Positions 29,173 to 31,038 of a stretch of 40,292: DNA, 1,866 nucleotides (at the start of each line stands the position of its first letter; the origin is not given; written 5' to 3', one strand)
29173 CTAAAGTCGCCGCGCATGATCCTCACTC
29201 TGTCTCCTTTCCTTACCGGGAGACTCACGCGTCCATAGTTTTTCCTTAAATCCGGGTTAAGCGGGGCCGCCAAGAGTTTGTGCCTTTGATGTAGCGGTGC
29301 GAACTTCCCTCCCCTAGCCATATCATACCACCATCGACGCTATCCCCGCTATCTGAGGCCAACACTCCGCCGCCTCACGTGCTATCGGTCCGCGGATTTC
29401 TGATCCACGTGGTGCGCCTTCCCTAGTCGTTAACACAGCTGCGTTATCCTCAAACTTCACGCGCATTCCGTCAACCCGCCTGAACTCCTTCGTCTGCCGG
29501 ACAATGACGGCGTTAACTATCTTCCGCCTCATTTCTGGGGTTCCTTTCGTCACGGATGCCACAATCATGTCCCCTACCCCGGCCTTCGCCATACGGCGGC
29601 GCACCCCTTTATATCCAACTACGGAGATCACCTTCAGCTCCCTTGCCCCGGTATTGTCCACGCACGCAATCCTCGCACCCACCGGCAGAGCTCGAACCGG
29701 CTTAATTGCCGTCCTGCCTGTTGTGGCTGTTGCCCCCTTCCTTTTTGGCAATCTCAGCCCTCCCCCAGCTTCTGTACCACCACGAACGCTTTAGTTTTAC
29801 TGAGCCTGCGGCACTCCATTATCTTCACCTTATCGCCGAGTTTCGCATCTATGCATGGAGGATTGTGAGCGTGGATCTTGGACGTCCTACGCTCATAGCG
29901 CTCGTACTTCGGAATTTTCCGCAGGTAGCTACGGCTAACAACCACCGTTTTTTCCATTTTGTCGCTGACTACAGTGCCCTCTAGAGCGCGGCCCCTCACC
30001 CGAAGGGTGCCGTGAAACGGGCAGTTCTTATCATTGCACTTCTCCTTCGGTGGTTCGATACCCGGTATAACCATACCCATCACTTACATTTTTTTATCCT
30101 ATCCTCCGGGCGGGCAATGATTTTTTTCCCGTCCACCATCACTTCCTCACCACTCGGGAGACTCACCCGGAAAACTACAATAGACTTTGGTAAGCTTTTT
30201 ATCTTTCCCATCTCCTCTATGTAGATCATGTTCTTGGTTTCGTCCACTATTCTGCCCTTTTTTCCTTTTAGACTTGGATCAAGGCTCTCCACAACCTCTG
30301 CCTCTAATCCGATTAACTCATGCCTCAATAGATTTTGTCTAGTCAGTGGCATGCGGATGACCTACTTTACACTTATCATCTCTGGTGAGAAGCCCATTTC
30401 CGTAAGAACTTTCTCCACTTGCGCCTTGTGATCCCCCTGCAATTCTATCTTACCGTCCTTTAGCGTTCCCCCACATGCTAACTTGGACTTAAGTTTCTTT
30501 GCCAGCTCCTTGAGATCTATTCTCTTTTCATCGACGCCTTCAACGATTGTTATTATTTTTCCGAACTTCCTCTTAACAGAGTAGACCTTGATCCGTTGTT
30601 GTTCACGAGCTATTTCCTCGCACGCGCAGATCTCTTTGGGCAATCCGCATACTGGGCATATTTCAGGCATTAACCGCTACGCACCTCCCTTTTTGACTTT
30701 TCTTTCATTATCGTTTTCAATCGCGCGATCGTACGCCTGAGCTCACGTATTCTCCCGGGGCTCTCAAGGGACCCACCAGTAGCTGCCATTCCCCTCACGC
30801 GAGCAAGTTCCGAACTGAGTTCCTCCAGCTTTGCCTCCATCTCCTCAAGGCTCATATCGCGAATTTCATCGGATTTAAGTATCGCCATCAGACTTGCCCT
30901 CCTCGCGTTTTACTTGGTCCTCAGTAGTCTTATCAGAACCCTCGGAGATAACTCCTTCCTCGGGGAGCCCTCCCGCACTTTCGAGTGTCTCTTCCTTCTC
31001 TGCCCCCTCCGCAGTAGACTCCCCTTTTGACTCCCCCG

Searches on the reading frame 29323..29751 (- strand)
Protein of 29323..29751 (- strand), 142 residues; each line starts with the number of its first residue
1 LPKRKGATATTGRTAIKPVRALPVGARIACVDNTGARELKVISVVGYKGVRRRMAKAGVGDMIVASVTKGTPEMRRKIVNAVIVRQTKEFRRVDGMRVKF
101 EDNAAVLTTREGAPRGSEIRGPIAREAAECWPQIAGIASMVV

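Call 35: search_protein_families(library=pfam, proteins=[window:29323-29751:-], max_evalue=0.01)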
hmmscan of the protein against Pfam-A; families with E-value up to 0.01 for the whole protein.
window:29323-29751:- (142 aa): 1 family
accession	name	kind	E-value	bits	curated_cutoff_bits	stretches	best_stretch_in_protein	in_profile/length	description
PF00238.24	Ribosomal_L14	-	2.2e-38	131.4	23.6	1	23-142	3-122/122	Ribosomal protein L14p/L23e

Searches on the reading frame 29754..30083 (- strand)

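Call 35: search_protein_families(library=pfam, proteins=[window:29754-30083:-], max_evalue=0.01)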
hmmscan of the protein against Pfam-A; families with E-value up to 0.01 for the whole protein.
window:29754-30083:- (109 aa): 2 families
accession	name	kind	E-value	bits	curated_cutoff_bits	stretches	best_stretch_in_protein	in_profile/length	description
PF00366.26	Ribosomal_S17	-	3.2e-31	107.7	25.9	1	36-104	1-68/68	Ribosomal protein S17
PF16205.10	Ribosomal_S17_N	-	0.005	17.7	27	0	17-34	52-69/69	Ribosomal_S17 N-terminal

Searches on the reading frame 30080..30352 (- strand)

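Call 35: search_protein_families(library=pfam, proteins=[window:30080-30352:-], max_evalue=0.01)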
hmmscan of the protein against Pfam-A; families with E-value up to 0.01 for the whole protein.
window:30080-30352:- (90 aa): 1 family
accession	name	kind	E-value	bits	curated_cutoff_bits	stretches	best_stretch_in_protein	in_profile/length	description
PF01868.21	RNase_P-MRP_p29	-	3e-25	88.4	27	1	6-88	1-84/84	Ribonuclease P/MRP, subunit p29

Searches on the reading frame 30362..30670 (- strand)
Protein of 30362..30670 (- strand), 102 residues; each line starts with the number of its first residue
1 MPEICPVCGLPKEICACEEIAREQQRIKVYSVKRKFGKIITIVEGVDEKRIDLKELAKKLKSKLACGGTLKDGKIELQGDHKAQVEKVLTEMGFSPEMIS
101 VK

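Call 35: search_protein_families(library=pfam, proteins=[window:30362-30670:-], max_evalue=0.01)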
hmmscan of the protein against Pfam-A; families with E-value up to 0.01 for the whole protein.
window:30362-30670:- (102 aa): 3 families
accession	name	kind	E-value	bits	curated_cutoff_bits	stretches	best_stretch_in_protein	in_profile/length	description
PF01253.27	SUI1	-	3.9e-22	78.9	25.5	1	23-94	1-76/77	Translation initiation factor SUI1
PF05046.19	Img2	-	0.00015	22.4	34.4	1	26-94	12-84/84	Mitochondrial large subunit ribosomal protein (Img2)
PF21349.2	RUBY_RBDX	-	0.0029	17.5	26.5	1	1-13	15-27/30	Rubrerythrin, rubredoxin-like domain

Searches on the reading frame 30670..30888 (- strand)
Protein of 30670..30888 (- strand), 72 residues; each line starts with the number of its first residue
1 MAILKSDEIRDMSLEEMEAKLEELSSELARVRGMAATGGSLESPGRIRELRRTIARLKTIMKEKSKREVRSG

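Call 35: search_protein_families(library=pfam, proteins=[window:30670-30888:-], max_evalue=0.01)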
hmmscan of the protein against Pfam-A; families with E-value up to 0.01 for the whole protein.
window:30670-30888:- (72 aa): 2 families
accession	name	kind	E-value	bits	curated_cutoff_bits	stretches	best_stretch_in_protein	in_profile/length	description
PF00831.28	Ribosomal_L29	-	1.1e-20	73.8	24.5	1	8-64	2-57/57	Ribosomal L29 protein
PF06698.16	DUF1192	-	0.00058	20.4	25.5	0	4-33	12-41/58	Protein of unknown function (DUF1192)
